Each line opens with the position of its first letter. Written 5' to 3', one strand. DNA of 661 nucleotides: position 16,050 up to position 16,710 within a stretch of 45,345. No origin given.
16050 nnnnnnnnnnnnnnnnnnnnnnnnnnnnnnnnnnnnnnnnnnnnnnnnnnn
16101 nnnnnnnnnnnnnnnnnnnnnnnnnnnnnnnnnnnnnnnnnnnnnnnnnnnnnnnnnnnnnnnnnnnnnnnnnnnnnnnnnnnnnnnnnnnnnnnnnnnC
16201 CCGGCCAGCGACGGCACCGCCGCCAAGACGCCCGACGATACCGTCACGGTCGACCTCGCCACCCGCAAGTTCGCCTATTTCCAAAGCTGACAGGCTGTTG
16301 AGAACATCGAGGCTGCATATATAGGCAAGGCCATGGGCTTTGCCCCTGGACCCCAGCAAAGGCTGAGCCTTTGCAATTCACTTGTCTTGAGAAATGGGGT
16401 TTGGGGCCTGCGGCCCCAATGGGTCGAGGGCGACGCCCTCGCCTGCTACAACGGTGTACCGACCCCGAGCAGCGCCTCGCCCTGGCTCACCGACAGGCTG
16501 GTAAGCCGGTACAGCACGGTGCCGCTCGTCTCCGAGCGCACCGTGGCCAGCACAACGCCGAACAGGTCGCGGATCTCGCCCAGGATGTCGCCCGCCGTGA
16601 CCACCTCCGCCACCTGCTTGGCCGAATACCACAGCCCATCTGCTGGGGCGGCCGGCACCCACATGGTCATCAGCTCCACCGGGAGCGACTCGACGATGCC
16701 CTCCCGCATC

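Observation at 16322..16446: Unclassified ~125-bp intergenic repeat made of four consecutive GC hairpins, four copies in one orientation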

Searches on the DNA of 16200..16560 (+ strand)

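Call 10: search_dna_similar(query=window:16320-16448:+, collection=plasmids, mode=distant, max_evalue=0.001, max_rows=40)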
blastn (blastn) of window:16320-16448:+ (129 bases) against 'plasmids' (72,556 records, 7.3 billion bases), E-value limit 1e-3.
No match.

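Call 11: search_rna_families(source=window, start=16200, end=16560, threshold=evalue, max_evalue=10)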
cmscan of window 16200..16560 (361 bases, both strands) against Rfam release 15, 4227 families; matches with E-value up to 10: 2.
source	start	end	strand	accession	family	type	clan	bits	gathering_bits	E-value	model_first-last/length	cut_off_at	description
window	16389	16426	+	RF01097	RF_site8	Cis-reg; frameshift_element;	-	15.6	43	2.7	1-52/52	no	Gag/pro ribosomal frameshift site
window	16515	16545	+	RF02649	Trans44_sRNA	Gene; sRNA;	-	14.8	108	0.1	4-34/267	no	Ruegeria trans44 sRNA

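Call 39: build_rna_model(alignment_id=A2, structure=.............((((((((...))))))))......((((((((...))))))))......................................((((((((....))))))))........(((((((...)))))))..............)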
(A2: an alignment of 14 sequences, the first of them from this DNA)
Model R1 built from alignment A2 (14 sequences, 154 columns); structure: as given.
model positions 132; base pairs 31; branch points 3; effective number of sequences 1.43; information 0.59 bits per position. Calibrated on 0.2 Mb of random sequence (short: E-values are rough).
structure used (alignment columns):
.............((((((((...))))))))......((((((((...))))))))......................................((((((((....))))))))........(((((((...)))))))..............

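Call 41: search_with_rna_model(model_id=R1, sources=[window, L002, L003, L004, L005, L008, L009, L010, L011, L012, L018, L021, L024, L025, L031, L037, L039, L040, L043, L046, L048, L052, L057, L061, L062, L071, L074, L078, L079, L082, L085, L088, L089, L091, L093, L094, L095, L097, L098, L099, L102, L103, L105, L106, L107, L110, L113, L115, L117, L118, L121, L122, L124, L125, L128, L130, L132, L133, L135, L136, L137, L138, L139, L140], max_evalue=0.01)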
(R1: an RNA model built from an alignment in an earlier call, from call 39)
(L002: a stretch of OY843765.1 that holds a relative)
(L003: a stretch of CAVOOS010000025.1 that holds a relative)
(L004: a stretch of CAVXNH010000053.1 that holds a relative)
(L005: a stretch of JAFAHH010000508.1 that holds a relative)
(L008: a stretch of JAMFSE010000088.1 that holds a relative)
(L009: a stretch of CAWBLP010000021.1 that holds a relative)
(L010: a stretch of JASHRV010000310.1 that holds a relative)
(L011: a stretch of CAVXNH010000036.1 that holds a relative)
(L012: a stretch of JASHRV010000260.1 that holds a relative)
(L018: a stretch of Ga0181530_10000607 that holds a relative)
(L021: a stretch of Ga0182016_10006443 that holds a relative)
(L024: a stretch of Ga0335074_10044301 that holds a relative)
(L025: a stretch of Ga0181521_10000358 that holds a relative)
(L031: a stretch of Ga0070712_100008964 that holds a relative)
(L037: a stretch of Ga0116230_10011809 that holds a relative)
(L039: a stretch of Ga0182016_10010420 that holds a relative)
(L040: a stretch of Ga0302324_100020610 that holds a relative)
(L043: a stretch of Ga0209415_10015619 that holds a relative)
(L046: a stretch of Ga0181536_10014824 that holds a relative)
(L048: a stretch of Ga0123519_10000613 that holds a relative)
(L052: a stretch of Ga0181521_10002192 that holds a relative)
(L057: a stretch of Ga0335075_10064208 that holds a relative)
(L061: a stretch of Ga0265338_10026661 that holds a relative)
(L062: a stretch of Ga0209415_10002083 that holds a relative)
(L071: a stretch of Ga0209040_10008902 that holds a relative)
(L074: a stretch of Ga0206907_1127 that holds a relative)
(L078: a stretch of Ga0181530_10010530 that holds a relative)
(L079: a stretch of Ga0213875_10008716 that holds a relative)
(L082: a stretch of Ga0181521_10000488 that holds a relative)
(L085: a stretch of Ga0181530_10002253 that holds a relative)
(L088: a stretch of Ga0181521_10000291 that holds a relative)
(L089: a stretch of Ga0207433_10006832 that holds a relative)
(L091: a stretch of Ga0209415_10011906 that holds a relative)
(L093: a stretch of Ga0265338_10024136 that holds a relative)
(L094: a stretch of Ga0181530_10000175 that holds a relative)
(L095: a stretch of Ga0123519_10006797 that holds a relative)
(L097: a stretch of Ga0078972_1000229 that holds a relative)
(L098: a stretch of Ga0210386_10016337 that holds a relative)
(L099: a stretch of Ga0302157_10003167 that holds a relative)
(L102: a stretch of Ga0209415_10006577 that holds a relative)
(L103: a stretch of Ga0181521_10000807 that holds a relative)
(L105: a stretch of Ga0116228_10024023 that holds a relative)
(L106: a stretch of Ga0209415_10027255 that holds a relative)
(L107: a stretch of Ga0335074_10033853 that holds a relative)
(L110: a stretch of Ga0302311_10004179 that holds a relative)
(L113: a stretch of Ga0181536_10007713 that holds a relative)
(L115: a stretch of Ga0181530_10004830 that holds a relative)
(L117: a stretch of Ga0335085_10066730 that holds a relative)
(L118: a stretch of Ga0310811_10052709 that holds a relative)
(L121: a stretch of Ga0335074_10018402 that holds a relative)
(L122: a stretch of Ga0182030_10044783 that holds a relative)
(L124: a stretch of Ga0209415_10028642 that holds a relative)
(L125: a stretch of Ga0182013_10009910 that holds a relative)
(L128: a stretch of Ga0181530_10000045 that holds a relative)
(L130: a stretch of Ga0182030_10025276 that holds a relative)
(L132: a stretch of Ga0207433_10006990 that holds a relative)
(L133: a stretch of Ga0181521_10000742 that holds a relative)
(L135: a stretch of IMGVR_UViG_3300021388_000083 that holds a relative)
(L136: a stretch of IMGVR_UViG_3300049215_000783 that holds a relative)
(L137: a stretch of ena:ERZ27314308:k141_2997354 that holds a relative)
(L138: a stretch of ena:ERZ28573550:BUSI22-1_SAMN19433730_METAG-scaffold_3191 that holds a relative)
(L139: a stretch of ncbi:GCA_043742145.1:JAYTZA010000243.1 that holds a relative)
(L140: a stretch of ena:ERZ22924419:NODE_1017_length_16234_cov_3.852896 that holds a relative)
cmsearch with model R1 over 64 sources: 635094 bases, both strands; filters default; matches with E-value up to 0.01: 179.
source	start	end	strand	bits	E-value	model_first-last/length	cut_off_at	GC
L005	7213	7347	+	140.7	1.5e-37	1-132/132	no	0.61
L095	7007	7135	-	139.2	3.9e-37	1-132/132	no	0.64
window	42167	42298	+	137.2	1.5e-36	1-132/132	no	0.61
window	16319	16452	+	133.9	1.3e-35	1-132/132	no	0.6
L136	6007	6140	+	132.5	3.3e-35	1-132/132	no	0.67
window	31368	31500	+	130.9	9.1e-35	1-132/132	no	0.62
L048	2625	2753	+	129.7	2e-34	1-132/132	no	0.68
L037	187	309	-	128.5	4.3e-34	1-132/132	no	0.68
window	43831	44000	+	124.4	6.1e-33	1-132/132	no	0.61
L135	4625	4756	-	123.7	9.7e-33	1-132/132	no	0.68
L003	3394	3515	+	122.5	2.2e-32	1-132/132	no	0.68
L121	7772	7904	+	120.9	6.2e-32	1-132/132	no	0.63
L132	4797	4925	-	118.2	3.4e-31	1-132/132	no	0.66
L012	7214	7363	-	96.3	5.3e-25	1-132/132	no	0.68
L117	13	144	-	95.6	8.7e-25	1-132/132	no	0.63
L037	3176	3295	-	86.7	2.9e-22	1-132/132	no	0.65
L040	3533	3739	+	85.9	4.7e-22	1-132/132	no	0.66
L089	72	189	-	85.2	7.7e-22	1-132/132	no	0.58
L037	3175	3294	+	83.4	2.4e-21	1-132/132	no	0.65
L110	5116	5321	-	83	3.1e-21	1-132/132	no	0.65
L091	14266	14404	+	77.2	1.3e-19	1-132/132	no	0.64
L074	3694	3829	+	77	1.6e-19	1-132/132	no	0.66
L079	1576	1696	+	73.3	1.7e-18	1-132/132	no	0.65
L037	5506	5622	+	72.8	2.4e-18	1-132/132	no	0.64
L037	5506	5623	-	71.4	5.9e-18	1-132/132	no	0.64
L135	4623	4754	+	67.6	6.9e-17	1-132/132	no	0.67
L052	1644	1781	+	66.6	1.4e-16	1-132/132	no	0.65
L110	5115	5319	+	65.9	2.1e-16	1-132/132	no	0.64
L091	9663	9831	-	64.5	5.4e-16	1-132/132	no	0.68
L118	499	636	-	62.2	2.3e-15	1-132/132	no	0.69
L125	566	709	+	61.7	3.2e-15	1-132/132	no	0.66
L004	3153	3308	+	61.5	3.8e-15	1-132/132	no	0.65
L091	14244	14406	-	61.2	4.6e-15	1-132/132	no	0.64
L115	178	297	-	61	5.1e-15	1-132/132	no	0.71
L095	7006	7133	+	60.7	6.1e-15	1-132/132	no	0.63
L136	6009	6142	-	60.3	8.2e-15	1-132/132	no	0.66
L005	7215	7348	-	59.8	1.1e-14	1-132/132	no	0.62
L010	227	371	-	59.7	1.2e-14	1-132/132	no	0.61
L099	7511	7640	-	59.4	1.5e-14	1-132/132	no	0.6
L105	5124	5233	+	59.1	1.8e-14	1-105/132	3'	0.63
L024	3354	3453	-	58.8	2.1e-14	1-132/132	no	0.64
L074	3671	3804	-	57.4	5.4e-14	1-132/132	no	0.63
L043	12079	12194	-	57.3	5.6e-14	1-132/132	no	0.66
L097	10695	10780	+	57.1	6.8e-14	1-132/132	no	0.57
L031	5168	5301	+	56.8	7.8e-14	1-132/132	no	0.7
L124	3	117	-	56.5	9.5e-14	1-132/132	no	0.63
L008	5629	5712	-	55.9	1.4e-13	1-132/132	no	0.48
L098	1449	1567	-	55.3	2.1e-13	1-132/132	no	0.68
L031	5145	5374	-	55.3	2.1e-13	1-132/132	no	0.68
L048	2627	2754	-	55.3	2.1e-13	1-132/132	no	0.67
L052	1743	1881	-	55.2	2.3e-13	1-132/132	no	0.66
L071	6896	6995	-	55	2.6e-13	1-132/132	no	0.62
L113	3778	3921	-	54.3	4.1e-13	1-132/132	no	0.68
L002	2237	2329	-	54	5e-13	1-132/132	no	0.58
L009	6221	6453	+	53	9.7e-13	1-132/132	no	0.66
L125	544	659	-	52.9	1e-12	1-132/132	no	0.64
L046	4007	4104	+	52.7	1.1e-12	1-132/132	no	0.64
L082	2228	2367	-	52.4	1.4e-12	1-132/132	no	0.69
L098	1475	1589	+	52.3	1.5e-12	1-132/132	no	0.66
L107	5616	5701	+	52.2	1.6e-12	1-132/132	no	0.67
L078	7813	7926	+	52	1.8e-12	1-132/132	no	0.69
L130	44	148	-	51.6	2.3e-12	1-132/132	no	0.65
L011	3387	3485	-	51.3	2.9e-12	1-132/132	no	0.68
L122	605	751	-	51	3.4e-12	1-132/132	no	0.64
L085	2521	2660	-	50.9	3.8e-12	1-132/132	no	0.69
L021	4836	4980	-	50.2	5.9e-12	1-132/132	no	0.68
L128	9946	10068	+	50.1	6.2e-12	1-132/132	no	0.72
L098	1285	1382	+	49.7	7.9e-12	1-132/132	no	0.66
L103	11778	11918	-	49.7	7.9e-12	1-132/132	no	0.72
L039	4883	5051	+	49.7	8.1e-12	1-132/132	no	0.7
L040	3605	3740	-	49.1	1.2e-11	1-132/132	no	0.71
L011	3228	3382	+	48.7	1.5e-11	1-132/132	no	0.67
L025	1153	1262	+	48.7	1.5e-11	1-132/132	no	0.66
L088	2126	2244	-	48.4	1.8e-11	1-132/132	no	0.68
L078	7790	7932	-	48.4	1.9e-11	1-132/132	no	0.68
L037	186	307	+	48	2.4e-11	1-132/132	no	0.68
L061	5702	5807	+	47.9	2.6e-11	1-132/132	no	0.66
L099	6940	7073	+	47.7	2.9e-11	1-132/132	no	0.68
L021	4885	5002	+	47.7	3e-11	1-132/132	no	0.65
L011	3206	3326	-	47.6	3.2e-11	1-132/132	no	0.64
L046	4161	4277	-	47.5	3.4e-11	1-132/132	no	0.7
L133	35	146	+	47.1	4.4e-11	1-132/132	no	0.67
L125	745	842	-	46.6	5.9e-11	1-132/132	no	0.65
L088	2152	2267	+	46.3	7.6e-11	1-132/132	no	0.66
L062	3313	3445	+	46.2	7.9e-11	1-132/132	no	0.67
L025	1097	1240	-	46.1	8.5e-11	1-132/132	no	0.65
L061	5681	5797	-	46.1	8.7e-11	1-132/132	no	0.66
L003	3396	3517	-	46.1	8.7e-11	1-132/132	no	0.66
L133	3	125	-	45.9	9.7e-11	1-132/132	no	0.72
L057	1340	1439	-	45.6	1.1e-10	1-132/132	no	0.64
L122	473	571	+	45.5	1.2e-10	1-132/132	no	0.65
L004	3318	3416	-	45.3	1.5e-10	1-132/132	no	0.66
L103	11832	11939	+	44.9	1.8e-10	1-132/132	no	0.67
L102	3210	3375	+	44.9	1.9e-10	1-132/132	no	0.68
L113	3836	3942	+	44.9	1.9e-10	1-132/132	no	0.66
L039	4862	4978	-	44.7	2.1e-10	1-132/132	no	0.65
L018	9982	10088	+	44.5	2.4e-10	1-132/132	no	0.68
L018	9960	10078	-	44.5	2.5e-10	1-132/132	no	0.68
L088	1977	2071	+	44.2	2.9e-10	1-132/132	no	0.68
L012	7212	7361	+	44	3.3e-10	1-132/132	no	0.67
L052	1798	1903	+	43.7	4.1e-10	1-132/132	no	0.65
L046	4165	4300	+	43.4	4.9e-10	1-132/132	no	0.68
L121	7774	7905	-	43.2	5.6e-10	1-132/132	no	0.63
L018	10155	10252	-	42.9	6.9e-10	1-132/132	no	0.68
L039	5065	5182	-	42.5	8.7e-10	1-132/132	no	0.67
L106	8288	8411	+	42.4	9.3e-10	1-132/132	no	0.69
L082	2282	2389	+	41.9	1.3e-09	1-132/132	no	0.63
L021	4730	4876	+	41.7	1.5e-09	1-132/132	no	0.69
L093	51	157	+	41.7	1.5e-09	1-132/132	no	0.69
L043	11927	12067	+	41.4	1.7e-09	1-132/132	no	0.67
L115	34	180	+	41.3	2e-09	1-132/132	no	0.69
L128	9925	10032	-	41.1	2.2e-09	1-132/132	no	0.66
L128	10118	10212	-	41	2.3e-09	1-132/132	no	0.71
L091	9661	9818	+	40.9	2.6e-09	1-132/132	no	0.66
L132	2110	2246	-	40.8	2.7e-09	1-132/132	no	0.69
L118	497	634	+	40.8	2.7e-09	1-132/132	no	0.69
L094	7843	7952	-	39.6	5.7e-09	1-132/132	no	0.69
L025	973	1065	-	39.2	7.5e-09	1-132/132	no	0.69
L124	25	138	+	38.8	9.9e-09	1-132/132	no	0.66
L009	6198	6302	-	38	1.7e-08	1-132/132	no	0.65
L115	213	319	+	37.2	2.8e-08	1-132/132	no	0.71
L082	2129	2266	+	36.8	3.7e-08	1-132/132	no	0.72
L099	520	606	-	36.5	4.3e-08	1-132/132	no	0.67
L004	3132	3241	-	36.1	5.8e-08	1-132/132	no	0.63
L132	4796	4923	+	36.1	5.8e-08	1-132/132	no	0.66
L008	5563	5711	+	36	6.1e-08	1-132/132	no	0.48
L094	7865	7982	+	36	6.1e-08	1-132/132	no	0.71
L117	18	142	+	35.8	6.9e-08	1-132/132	no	0.62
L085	2422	2540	+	35.3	9.8e-08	1-132/132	no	0.71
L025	996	1135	+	35.2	1e-07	1-132/132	no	0.66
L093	52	136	-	35.1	1.1e-07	1-132/132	no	0.68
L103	11652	11750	+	34.9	1.2e-07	1-132/132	no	0.68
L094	8043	8141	-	34.8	1.4e-07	1-132/132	no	0.71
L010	225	355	+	34.2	2e-07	1-132/132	no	0.6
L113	3648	3741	-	33.9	2.3e-07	1-132/132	no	0.68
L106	8265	8376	-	33.9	2.4e-07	1-132/132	no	0.67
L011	3389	3483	+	33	4.2e-07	1-132/132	no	0.67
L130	54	192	+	33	4.2e-07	1-132/132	no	0.68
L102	3313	3450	-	32.9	4.6e-07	1-132/132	no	0.7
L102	3187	3297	-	32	8e-07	1-132/132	no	0.68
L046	4008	4102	-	31.7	1e-06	1-132/132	no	0.63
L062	3290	3389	-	31.4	1.2e-06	1-132/132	no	0.63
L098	1287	1380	-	31.2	1.4e-06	1-132/132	no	0.68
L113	3647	3813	+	31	1.6e-06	1-132/132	no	0.68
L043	11929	12022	-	30.6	2e-06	1-132/132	no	0.67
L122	475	569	-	30.5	2.1e-06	1-132/132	no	0.65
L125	747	840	+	30.4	2.4e-06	1-132/132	no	0.66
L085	2571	2683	+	30.3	2.5e-06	1-132/132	no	0.7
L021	4705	4799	-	29.7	3.7e-06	1-132/132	no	0.65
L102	3381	3475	+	29.5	4.1e-06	1-132/132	no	0.71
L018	10157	10251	+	29.3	4.9e-06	1-132/132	no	0.68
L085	2397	2491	-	28.7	7.2e-06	1-132/132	no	0.69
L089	82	187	+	28.6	7.6e-06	1-132/132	no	0.6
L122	656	771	+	28.5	8e-06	1-132/132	no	0.65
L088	1979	2073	-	28.1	1e-05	1-132/132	no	0.67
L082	2104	2198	-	27.7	1.4e-05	1-132/132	no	0.66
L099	6942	7083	-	27.6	1.4e-05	1-132/132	no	0.68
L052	1657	1707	-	27.5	1.6e-05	74-121/132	no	0.65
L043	12105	12214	+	27.2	1.9e-05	1-132/132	no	0.66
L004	3321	3438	+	27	2.1e-05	1-132/132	no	0.65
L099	7564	7627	+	26.9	2.2e-05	59-121/132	no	0.56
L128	10116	10210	+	26.6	2.8e-05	1-132/132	no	0.69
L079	1578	1719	-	26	4.1e-05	1-132/132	no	0.68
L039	5086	5180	+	25.7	5.1e-05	1-132/132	no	0.71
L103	11654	11748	-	24.9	8.4e-05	1-132/132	no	0.67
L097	7663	7818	+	24.5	0.00011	1-132/132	no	0.62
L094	8045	8141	+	23.6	0.0002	1-132/132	no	0.7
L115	36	130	-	22.6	0.00037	1-132/132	no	0.66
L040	3546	3596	-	22.6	0.00037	73-121/132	no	0.61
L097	10696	10786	-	22.3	0.00047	1-132/132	no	0.56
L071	6877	7007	+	20.7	0.0013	1-132/132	no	0.63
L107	5613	5694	-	20.6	0.0014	1-132/132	no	0.63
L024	3353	3475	+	19.5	0.0027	1-132/132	no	0.6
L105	5121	5207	-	19.3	0.0032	1-132/132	no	0.57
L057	1359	1426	+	18.4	0.0057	58-121/132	no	0.59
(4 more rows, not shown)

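Call 52: search_with_rna_model(model_id=R1, sources=[L142, L143, L144, L145], max_evalue=1)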
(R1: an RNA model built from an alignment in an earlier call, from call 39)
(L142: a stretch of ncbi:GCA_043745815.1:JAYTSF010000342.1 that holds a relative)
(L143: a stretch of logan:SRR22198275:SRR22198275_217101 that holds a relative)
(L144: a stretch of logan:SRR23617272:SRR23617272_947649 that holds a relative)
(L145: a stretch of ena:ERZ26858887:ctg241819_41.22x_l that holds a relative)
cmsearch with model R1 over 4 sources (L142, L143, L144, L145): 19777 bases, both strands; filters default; matches with E-value up to 1: 6.
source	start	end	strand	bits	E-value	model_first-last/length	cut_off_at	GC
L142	1547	1676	-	93.9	8.3e-26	1-132/132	no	0.63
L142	3161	3286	-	88.3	3.1e-24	1-132/132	no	0.63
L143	1105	1230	-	88.3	3.1e-24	1-132/132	no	0.63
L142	1546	1675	+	36.7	1.2e-09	1-132/132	no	0.63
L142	3160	3284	+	31.6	3.4e-08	1-132/132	no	0.62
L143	1104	1228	+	31.6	3.4e-08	1-132/132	no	0.62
